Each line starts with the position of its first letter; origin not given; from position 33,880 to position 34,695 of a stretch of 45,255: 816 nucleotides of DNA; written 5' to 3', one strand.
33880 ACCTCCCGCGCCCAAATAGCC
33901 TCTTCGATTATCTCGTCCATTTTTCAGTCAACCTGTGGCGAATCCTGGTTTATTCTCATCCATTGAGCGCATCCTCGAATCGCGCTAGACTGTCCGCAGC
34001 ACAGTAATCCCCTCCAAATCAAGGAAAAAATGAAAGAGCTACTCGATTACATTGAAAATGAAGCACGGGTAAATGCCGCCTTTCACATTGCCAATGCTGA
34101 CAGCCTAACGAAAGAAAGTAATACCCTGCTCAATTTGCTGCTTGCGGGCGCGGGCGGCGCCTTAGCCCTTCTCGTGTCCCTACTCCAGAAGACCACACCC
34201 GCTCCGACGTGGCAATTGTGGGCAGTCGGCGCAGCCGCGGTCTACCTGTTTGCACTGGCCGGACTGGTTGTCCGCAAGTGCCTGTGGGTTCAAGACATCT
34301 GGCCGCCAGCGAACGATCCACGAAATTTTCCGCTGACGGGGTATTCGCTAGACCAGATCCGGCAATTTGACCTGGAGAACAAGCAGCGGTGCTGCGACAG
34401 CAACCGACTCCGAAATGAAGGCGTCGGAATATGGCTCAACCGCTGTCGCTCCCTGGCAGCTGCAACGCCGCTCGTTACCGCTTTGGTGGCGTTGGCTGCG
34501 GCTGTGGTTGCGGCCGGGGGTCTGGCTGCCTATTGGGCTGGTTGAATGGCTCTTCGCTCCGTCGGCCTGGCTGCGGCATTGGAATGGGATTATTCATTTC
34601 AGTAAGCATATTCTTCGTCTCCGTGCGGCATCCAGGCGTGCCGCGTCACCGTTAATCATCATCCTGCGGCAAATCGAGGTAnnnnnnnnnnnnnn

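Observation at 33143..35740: Lysogeny-linked accessory island in the rexAB-equivalent position, between the leftward operators and cI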

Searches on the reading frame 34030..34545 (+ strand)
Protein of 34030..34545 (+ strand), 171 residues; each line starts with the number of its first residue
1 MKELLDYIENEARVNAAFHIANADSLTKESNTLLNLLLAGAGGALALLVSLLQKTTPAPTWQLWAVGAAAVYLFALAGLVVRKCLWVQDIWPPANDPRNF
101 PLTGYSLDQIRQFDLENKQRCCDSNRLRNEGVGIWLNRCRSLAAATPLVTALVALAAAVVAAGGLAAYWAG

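Call 4: search_protein_families(library=pfam, proteins=[window:34030-34545:+], max_evalue=0.1)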
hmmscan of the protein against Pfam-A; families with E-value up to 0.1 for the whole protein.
window:34030-34545:+ (171 aa): 1 family
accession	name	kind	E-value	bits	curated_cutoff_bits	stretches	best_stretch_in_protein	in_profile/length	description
PF25587.1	Rv2743c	-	0.016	15.3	27.7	1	36-101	32-99/237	Rv2743c family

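Call 5: search_protein_families(library=phrogs, proteins=[window:34030-34545:+], max_evalue=0.1)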
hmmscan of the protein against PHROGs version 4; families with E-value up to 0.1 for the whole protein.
window:34030-34545:+ (171 aa): 1 family
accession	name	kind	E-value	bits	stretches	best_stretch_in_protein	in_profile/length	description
phrog_11870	-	unknown function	0.0081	16.9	0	3-50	15-62/189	-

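Call 6: search_protein_families(library=padloc, proteins=[window:34030-34545:+], max_evalue=0.1)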
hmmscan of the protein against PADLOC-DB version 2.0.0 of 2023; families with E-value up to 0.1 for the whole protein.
window:34030-34545:+ (171 aa): 0 families

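Call 7: search_protein_families(library=ncbifam, proteins=[window:34030-34545:+], max_evalue=0.1)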
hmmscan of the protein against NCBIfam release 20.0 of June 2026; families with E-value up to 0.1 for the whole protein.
window:34030-34545:+ (171 aa): 1 family
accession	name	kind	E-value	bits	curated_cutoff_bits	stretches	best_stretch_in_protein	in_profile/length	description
NF038402.1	TroA_like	subfamily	0.029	13.9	30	1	118-160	64-106/219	helical backbone metal receptor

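Call 16: find_related_loci(query=window:34030-34545:+, collection=viral_contigs, flank=8000)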
Query window:34030-34545:+ (171 aa) in viral_contigs; peptide patterns used: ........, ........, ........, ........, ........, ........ (x = any residue, [..] = any of these).
55 stretches matched a pattern, but none encodes a relative of the query by tblastn (E <= 1e-3).

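Call 18: find_homologous_proteins(query=window:34030-34545:+)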
Query window:34030-34545:+ (171 aa): 36 proteins with E <= 0.001 among 8000 candidates.
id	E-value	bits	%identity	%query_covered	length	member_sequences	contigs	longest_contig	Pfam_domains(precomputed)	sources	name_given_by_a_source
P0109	3.7e-107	373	100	100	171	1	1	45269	-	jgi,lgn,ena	-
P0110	3.2e-80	286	79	88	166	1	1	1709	-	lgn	-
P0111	3.2e-79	283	79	86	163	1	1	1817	-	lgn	-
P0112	3.5e-78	279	76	94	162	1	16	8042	-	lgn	-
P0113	4.0e-78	279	79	88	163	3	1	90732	-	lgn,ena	-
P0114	1.0e-77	278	77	88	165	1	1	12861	-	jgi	jgi:hypothetical protein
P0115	2.0e-75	270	76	87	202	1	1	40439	-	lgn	-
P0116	5.4e-74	266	73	87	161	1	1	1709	-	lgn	-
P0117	3.7e-73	263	69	98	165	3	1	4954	-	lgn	-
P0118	5.1e-71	256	72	87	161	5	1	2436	-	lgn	-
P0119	9.9e-70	252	73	94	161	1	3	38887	-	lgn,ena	-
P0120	1.6e-69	251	69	81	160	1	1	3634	-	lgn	-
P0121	6.9e-69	249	69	94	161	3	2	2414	-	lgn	-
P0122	9.2e-69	248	71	92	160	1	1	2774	-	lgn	-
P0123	1.4e-67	245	69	88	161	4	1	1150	-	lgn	-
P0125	5.9e-55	204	61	83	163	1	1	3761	-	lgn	-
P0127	5.2e-53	197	59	82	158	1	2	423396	-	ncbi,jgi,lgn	jgi:hypothetical protein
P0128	6.2e-51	190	57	87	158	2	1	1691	-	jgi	jgi:hypothetical protein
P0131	3.6e-49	185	58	91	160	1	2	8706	-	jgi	jgi:hypothetical protein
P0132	1.5e-48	183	50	99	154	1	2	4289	-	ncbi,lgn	ncbi:MAG: hypothetical protein ABI351_08980 [Herbaspirillum sp.]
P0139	4.2e-41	158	51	90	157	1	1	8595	-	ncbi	ncbi:MAG: hypothetical protein ACYC1F_10430 [Gallionellaceae bacterium]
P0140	3.1e-38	149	53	80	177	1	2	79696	-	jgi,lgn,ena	-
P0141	1.3e-35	141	50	92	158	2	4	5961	-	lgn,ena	-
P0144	6.5e-14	70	37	85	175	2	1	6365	-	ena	-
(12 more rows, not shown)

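Call 22: find_encoding_contigs(protein=P0113, flank=8000, max_places=3)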
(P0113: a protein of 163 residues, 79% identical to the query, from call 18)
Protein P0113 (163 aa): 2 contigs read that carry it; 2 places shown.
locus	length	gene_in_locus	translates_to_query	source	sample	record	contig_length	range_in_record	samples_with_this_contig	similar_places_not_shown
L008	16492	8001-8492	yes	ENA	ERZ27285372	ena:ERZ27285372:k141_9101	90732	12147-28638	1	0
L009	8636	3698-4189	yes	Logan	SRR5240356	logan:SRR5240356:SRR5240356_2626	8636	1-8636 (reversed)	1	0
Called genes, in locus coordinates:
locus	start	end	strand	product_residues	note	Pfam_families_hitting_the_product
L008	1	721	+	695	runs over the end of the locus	-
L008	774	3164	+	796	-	-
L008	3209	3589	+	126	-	-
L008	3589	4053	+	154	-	PF01832:Glucosaminidase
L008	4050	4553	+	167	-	-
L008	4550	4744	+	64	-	-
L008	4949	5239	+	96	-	-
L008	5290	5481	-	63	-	PF13986:DUF4224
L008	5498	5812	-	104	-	PF07825:Exc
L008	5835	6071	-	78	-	PF06806:DUF1233 (weak)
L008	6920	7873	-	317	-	-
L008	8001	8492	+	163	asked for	-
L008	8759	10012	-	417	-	PF13356:Arm-DNA-bind_3, PF22022:Phage_int_M (weak), PF00589:Phage_integrase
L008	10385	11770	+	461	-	PF01921:tRNA-synt_1f (faint), PF01406:tRNA-synt_1e, PF00133:tRNA-synt_1 (weak), PF09334:tRNA-synt_1g (weak), PF09190:DALR_2, PF23493:CysS_C (weak)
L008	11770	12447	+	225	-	PF00730:HhH-GPD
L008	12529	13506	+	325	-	PF03255:ACCA, PF01039:Carboxyl_trans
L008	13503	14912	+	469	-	PF01171:ATP_bind_3, PF09179:TilS, PF11734:TilS_C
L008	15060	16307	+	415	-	PF00696:AA_kinase, PF01842:ACT, PF22468:ACT_9, PF13840:ACT_7, PF01842:ACT (weak), PF22468:ACT_9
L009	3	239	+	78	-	?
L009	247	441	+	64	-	-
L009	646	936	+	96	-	-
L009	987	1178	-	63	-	PF13986:DUF4224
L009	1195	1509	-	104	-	PF07825:Exc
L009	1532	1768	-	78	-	PF06806:DUF1233 (weak)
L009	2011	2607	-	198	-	-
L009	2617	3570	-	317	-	-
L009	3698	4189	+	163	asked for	-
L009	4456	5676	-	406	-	PF13356:Arm-DNA-bind_3, PF22022:Phage_int_M (weak), PF00589:Phage_integrase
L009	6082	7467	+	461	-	PF01921:tRNA-synt_1f (faint), PF01406:tRNA-synt_1e, PF00133:tRNA-synt_1 (weak), PF09334:tRNA-synt_1g (weak), PF09190:DALR_2, PF23493:CysS_C (weak)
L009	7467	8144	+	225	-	PF00730:HhH-GPD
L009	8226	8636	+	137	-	?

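Call 23: find_encoding_contigs(protein=P0127, flank=8000, max_places=3)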
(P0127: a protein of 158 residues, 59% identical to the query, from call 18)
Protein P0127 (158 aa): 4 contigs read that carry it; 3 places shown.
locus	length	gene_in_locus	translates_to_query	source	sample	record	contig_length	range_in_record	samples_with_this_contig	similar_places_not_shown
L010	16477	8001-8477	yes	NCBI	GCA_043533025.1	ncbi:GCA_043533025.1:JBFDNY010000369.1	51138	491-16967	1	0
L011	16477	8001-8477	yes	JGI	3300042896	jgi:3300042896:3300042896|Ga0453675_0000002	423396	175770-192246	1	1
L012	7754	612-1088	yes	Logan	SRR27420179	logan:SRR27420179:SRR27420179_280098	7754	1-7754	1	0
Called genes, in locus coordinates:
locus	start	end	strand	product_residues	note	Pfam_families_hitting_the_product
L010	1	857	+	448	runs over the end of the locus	PF05496:RuvB_N, PF13191:AAA_16 (faint), PF00004:AAA, PF07728:AAA_5 (faint), PF13401:AAA_22 (faint), PF16193:AAA_assoc_2, PF12002:MgsA_C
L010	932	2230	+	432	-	PF02403:Seryl_tRNA_N, PF00587:tRNA-synt_2b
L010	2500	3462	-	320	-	PF00589:Phage_integrase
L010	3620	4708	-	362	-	PF26207:Phage_phiTE_015 (weak)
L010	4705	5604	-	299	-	PF04381:RdgC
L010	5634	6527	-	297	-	PF11740:KfrA_N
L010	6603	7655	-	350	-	PF17989:ALP_N, PF21522:MreB-like_C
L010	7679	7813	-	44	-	-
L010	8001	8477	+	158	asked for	-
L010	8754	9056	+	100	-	-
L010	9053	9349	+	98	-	PF21716:dnstrm_HI1420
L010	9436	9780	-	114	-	-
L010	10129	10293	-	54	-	PF03869:Arc, PF22513:FitA-like_RHH (weak)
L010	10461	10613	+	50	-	-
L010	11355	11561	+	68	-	-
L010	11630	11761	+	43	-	-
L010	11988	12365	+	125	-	-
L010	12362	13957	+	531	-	PF02195:ParB_N, PF17762:HTH_ParB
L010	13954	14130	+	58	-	-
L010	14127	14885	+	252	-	PF13730:HTH_36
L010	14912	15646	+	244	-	PF06992:Phage_lambda_P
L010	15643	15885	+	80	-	-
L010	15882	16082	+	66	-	-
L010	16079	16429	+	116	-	-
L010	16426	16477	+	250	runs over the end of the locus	-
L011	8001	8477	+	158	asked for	-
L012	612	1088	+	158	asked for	-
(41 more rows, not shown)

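Call 24: find_encoding_contigs(protein=P0115, flank=8000, max_places=3)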
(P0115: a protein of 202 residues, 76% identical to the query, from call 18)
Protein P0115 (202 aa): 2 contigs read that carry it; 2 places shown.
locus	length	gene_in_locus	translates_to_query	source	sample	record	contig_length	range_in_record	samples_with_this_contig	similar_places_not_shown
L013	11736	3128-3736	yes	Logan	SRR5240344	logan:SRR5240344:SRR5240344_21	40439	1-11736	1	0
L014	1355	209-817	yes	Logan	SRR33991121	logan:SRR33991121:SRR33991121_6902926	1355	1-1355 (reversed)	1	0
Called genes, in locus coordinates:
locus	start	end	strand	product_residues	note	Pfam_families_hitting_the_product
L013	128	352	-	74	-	PF05930:Phage_AlpA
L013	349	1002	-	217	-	-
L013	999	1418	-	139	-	-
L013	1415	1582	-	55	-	-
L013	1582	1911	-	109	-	-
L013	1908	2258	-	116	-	-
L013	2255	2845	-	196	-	-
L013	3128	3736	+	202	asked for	-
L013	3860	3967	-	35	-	-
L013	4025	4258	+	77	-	-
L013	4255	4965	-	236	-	PF01381:HTH_3, PF07022:Phage_CI_repr (weak), PF13443:HTH_26 (weak), PF13560:HTH_31, PF00717:Peptidase_S24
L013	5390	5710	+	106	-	-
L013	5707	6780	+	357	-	PF04492:Phage_rep_O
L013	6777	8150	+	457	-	PF00772:DnaB, PF03796:DnaB_C, PF13481:AAA_25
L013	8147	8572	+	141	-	-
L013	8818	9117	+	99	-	-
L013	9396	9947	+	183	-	-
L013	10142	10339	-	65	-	-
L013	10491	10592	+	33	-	-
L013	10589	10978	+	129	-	-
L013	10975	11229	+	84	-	-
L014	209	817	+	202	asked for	-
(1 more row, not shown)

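Call 48: search_protein_families(library=pfam, alignment_id=A2, max_evalue=1)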
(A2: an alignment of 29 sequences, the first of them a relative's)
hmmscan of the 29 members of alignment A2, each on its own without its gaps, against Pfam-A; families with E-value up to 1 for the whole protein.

A. member 1, P0109 (171 aa): 2 families
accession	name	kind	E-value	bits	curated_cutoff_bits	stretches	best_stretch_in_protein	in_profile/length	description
PF25587.1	Rv2743c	-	0.016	15.3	27.7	1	36-101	32-99/237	Rv2743c family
PF19744.4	DUF6232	-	0.16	12.8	27.4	0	105-169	15-74/117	Family of unknown function (DUF6232)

B. families by the number of members that match (of 29 scanned): 16 families
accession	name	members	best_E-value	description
PF25587.1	Rv2743c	8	0.016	Rv2743c family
PF13107.11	DUF3964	2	0.12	Protein of unknown function (DUF3964)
PF01032.23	FecCD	1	0.0068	FecCD transport family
PF01284.28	MARVEL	1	0.013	Membrane-associating domain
PF11833.13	CPP1-like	1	0.018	Protein CHAPERONE-LIKE PROTEIN OF POR1-like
PF15807.10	MAP17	1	0.02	Membrane-associated protein 117 kDa, PDZK1-interacting protein 1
PF14015.11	DUF4231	1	0.029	Protein of unknown function (DUF4231)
PF18967.5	PycTM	1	0.051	Pycsar effector protein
PF15219.11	TEX12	1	0.083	Testis-expressed 12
PF06253.16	MTTB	1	0.14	Trimethylamine methyltransferase (MTTB)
PF19744.4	DUF6232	1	0.16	Family of unknown function (DUF6232)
PF14927.11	Neurensin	1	0.16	Neurensin/Transmembrane protein 74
PF03519.19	Invas_SpaK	1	0.2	Invasion protein B family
PF10881.14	DUF2726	1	0.21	Protein of unknown function (DUF2726)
PF09475.16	Dot_icm_IcmQ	1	0.22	Dot/Icm secretion system protein (dot_icm_IcmQ)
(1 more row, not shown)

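Call 51: search_protein_families(library=padloc, alignment_id=A2, max_evalue=1)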
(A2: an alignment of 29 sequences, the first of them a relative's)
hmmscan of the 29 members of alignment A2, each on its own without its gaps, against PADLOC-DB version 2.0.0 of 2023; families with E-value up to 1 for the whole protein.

A. member 1, P0109 (171 aa): 0 families

B. families by the number of members that match (of 29 scanned): 4 families
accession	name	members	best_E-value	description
PDLC02364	PycTM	9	0.00061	-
PDLC02365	PycTM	8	0.0059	-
PDLC01777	Cas56g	1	0.02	-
PDLC02363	PycTM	1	0.26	-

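Call 52: search_protein_families(library=padloc, proteins=[P0125, P0127, P0128, P0131, P0132, P0139, P0140, P0141, P0144], max_evalue=1)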
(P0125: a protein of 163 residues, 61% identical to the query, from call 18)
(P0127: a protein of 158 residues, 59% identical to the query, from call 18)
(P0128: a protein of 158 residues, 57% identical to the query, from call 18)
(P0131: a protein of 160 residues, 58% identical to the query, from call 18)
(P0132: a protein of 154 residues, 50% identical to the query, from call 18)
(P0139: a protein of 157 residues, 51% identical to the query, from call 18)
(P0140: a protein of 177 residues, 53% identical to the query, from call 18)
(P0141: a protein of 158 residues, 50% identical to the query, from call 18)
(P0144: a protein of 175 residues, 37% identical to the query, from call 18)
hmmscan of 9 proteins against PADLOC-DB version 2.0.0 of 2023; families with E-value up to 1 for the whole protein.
P0125 (163 aa): 1 family
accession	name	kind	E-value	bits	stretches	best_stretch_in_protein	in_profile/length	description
PDLC02364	PycTM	-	0.021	13.2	1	14-97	7-82/160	-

P0127 (158 aa): 0 families

P0128 (158 aa): 0 families

P0131 (160 aa): 1 family
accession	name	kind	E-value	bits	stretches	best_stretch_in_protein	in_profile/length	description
PDLC02364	PycTM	-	0.019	13.3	1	27-86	20-75/160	-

P0132 (154 aa): 0 families

P0139 (157 aa): 1 family
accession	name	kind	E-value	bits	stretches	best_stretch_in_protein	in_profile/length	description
PDLC01777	Cas56g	-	0.02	12.1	1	107-149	298-340/431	-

P0140 (177 aa): 0 families

P0141 (158 aa): 0 families

P0144 (175 aa): 0 families

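Call 56: search_solved_structures(query=A2, max_evalue=1)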
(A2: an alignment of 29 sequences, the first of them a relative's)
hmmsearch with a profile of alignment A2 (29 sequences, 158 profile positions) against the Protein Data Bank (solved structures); distinct sequences matched with E-value up to 1: 0.

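Call 59: search_dna_similar(query=window:34030-34545:+, collection=phages, mode=protein, max_evalue=0.001, max_rows=15)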
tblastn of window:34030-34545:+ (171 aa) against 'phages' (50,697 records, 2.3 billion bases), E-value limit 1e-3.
No match.

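Call 65: search_protein_families(library=padloc, proteins=[L013:2255-2845:-, L008:6920-7873:-, L009:2011-2607:-], max_evalue=0.01)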
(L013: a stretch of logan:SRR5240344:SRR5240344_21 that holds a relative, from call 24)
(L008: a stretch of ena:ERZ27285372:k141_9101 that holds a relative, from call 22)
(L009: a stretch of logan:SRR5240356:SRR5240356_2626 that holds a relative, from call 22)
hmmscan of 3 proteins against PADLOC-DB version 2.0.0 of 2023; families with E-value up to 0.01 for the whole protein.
L013:2255-2845:- (196 aa): 0 families

L008:6920-7873:- (317 aa): 5 families
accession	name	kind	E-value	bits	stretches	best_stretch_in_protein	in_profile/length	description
PDLC04696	PDC-M53A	-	8.6e-56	187.4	1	1-317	1-318/320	-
PDLC04694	PDC-M53A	-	1.8e-39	133.8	1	5-305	3-318/331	-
PDLC04697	PDC-M53A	-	4e-32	109.8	1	1-316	1-323/324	-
PDLC04698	PDC-M53A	-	2.9e-30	103.8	1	1-313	1-318/322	-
PDLC04695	PDC-M53A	-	4.2e-05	20.9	1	69-292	71-305/334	-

L009:2011-2607:- (198 aa): 1 family
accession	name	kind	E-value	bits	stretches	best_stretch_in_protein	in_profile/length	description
PDLC04699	PDC-M53B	-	2.4e-61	204.9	1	1-189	1-187/188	-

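Call 66: search_protein_families(library=pfam, proteins=[L013:2255-2845:-, L008:6920-7873:-, L009:2011-2607:-], max_evalue=0.01)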
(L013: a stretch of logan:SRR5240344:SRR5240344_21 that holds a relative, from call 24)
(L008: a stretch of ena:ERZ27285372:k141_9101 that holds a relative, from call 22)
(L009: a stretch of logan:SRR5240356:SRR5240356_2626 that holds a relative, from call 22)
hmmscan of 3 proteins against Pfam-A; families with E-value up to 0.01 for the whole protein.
L013:2255-2845:- (196 aa): 0 families

L008:6920-7873:- (317 aa): 0 families

L009:2011-2607:- (198 aa): 0 families

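Call 77: find_related_loci(query=A2, collection=viral_contigs, flank=6000)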
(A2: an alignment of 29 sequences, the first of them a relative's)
Query A2 (171 aa) in viral_contigs; peptide patterns used: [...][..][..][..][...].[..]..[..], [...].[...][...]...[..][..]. (x = any residue, [..] = any of these).
37 stretches matched a pattern; 3 encode a relative of the query (tblastn E <= 1e-3); 3 distinct loci.
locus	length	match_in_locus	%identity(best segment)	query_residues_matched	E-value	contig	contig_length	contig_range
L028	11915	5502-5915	59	1-140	2e-45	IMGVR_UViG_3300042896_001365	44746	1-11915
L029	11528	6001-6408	53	5-140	1e-41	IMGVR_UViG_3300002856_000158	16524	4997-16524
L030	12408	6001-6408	53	5-140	1e-41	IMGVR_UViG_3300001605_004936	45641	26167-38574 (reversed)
